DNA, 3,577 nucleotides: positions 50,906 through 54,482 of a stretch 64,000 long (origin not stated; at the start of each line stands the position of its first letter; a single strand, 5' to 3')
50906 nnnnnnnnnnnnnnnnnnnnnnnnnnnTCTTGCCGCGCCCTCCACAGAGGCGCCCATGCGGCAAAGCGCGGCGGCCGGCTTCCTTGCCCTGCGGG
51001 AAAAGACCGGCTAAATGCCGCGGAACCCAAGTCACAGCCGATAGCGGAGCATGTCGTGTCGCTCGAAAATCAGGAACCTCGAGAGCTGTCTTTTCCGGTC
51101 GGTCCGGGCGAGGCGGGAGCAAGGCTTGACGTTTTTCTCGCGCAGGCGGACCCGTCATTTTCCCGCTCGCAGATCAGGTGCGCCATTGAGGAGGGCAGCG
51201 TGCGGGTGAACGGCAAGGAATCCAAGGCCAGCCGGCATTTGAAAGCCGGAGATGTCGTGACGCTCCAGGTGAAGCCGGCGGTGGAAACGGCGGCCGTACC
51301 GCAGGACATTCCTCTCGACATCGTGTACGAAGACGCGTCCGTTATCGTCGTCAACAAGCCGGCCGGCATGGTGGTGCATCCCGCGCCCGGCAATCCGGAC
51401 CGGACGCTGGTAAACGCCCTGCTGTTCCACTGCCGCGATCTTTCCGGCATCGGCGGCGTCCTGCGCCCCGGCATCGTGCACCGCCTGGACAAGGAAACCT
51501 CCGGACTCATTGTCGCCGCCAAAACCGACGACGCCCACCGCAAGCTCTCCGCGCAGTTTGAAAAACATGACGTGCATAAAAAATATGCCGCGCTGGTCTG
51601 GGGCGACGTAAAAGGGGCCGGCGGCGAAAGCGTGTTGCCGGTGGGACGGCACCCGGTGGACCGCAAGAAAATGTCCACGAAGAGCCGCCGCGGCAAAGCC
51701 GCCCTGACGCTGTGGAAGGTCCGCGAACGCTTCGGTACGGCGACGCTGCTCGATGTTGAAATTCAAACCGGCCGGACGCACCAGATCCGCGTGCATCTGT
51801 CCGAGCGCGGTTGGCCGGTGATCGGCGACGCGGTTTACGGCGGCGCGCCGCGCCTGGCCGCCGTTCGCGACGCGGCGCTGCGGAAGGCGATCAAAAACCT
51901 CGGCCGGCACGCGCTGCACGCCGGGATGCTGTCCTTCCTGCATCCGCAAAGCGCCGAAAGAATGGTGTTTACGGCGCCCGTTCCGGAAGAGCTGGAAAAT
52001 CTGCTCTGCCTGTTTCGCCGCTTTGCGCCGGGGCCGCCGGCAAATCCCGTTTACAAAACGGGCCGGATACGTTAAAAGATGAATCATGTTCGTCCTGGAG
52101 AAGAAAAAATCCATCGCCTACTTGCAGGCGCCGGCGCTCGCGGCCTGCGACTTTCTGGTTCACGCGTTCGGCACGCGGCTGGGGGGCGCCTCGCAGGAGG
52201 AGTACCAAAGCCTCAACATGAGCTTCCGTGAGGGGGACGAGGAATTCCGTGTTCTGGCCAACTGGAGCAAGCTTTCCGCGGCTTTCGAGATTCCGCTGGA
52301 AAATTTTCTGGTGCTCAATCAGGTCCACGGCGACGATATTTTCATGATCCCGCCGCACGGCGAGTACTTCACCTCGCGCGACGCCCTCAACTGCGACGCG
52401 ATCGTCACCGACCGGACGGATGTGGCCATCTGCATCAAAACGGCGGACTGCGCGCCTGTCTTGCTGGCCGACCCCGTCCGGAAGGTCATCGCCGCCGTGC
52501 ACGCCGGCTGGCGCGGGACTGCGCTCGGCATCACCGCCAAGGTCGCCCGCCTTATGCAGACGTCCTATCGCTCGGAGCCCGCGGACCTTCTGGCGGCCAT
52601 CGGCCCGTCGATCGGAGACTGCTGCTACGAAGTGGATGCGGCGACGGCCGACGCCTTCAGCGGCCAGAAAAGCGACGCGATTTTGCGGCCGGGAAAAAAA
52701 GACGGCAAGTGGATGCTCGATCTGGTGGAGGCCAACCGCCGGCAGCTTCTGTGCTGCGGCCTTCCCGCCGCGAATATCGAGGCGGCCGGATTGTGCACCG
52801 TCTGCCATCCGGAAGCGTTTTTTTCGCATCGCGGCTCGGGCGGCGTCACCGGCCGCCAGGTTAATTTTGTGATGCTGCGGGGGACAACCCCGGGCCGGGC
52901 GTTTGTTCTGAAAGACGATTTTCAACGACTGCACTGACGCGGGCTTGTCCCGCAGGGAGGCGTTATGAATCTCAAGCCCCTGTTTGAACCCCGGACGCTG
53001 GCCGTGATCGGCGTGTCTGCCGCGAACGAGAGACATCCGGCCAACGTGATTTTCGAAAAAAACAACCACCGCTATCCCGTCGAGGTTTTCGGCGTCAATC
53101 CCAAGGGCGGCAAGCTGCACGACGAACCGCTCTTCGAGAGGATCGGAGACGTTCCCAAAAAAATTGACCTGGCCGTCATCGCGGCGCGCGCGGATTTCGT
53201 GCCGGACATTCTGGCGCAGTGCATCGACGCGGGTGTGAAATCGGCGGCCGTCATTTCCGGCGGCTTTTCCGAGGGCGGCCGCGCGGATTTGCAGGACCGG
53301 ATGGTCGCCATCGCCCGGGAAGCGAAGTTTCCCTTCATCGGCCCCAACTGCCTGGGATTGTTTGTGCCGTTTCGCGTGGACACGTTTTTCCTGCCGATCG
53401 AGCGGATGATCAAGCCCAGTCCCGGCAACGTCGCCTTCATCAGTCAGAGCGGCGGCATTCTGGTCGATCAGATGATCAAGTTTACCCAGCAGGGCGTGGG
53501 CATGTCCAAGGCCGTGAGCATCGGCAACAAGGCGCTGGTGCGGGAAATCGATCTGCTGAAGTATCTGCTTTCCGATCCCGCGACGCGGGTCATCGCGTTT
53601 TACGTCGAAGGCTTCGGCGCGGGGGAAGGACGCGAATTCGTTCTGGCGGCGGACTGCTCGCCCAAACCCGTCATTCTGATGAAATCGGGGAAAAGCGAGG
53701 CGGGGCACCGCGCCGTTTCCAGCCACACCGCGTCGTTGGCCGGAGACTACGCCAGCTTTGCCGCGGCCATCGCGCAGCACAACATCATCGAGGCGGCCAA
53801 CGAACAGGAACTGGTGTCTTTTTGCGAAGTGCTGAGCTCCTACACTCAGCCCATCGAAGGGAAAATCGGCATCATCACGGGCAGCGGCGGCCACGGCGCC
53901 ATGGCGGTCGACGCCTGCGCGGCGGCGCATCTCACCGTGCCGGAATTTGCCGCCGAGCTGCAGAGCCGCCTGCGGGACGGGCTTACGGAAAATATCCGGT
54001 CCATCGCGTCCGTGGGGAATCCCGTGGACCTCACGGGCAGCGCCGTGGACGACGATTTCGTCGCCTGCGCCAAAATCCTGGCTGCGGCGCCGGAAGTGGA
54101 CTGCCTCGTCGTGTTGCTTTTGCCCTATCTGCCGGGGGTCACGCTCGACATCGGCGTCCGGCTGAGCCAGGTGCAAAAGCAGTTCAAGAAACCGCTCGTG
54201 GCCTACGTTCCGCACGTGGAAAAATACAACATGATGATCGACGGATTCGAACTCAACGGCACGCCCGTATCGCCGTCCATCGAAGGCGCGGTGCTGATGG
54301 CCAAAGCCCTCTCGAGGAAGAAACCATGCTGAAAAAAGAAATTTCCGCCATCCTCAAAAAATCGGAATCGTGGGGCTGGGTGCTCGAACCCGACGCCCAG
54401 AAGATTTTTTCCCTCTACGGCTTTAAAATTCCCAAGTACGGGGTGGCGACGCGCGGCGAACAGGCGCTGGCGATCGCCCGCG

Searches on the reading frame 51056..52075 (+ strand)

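Call 70: search_protein_families(library=pfam, proteins=[window:51056-52075:+], max_evalue=0.000001)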
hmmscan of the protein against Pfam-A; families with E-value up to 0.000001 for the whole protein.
window:51056-52075:+ (339 aa): 2 families
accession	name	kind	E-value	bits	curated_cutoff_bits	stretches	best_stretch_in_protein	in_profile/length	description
PF00849.27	PseudoU_synth_2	-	2.4e-33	116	26.8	1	96-249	2-151/152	RNA pseudouridylate synthase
PF01479.30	S4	-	1.4e-10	41.2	22.8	1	23-68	2-48/48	S4 domain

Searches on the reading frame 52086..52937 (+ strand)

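Call 70: search_protein_families(library=pfam, proteins=[window:52086-52937:+], max_evalue=0.000001)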
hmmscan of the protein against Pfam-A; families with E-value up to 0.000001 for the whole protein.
window:52086-52937:+ (283 aa): 1 family
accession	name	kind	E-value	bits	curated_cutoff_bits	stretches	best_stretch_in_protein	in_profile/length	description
PF02578.20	Cu-oxidase_4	-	3e-78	263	22.9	1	30-263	2-238/238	Multi-copper polyphenol oxidoreductase laccase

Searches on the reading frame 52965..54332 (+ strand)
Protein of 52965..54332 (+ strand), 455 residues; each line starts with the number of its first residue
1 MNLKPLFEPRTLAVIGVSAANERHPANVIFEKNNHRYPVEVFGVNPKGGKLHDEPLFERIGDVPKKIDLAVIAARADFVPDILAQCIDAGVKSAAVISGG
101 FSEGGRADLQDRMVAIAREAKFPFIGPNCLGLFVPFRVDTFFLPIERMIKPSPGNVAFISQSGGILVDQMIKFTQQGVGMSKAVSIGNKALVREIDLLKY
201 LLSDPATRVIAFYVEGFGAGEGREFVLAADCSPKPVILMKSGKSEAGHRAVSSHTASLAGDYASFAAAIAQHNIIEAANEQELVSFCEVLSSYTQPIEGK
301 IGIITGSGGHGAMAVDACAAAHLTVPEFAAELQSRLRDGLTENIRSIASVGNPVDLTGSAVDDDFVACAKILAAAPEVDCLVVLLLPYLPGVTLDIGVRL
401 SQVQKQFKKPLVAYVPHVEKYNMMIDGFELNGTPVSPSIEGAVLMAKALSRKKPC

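Call 70: search_protein_families(library=pfam, proteins=[window:52965-54332:+], max_evalue=0.000001)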
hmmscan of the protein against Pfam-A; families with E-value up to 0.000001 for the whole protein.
window:52965-54332:+ (455 aa): 3 families
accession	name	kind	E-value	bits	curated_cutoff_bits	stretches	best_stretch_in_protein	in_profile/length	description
PF13607.11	Succ_CoA_lig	-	5.1e-41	140.1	27.4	1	153-290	1-138/138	Succinyl-CoA ligase like flavodoxin domain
PF13380.12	CoA_binding_2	-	6.4e-17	62.5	22.8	1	10-132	1-113/116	CoA binding domain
PF02629.25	CoA_binding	-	1.7e-10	42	22.3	1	10-98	4-95/97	CoA binding domain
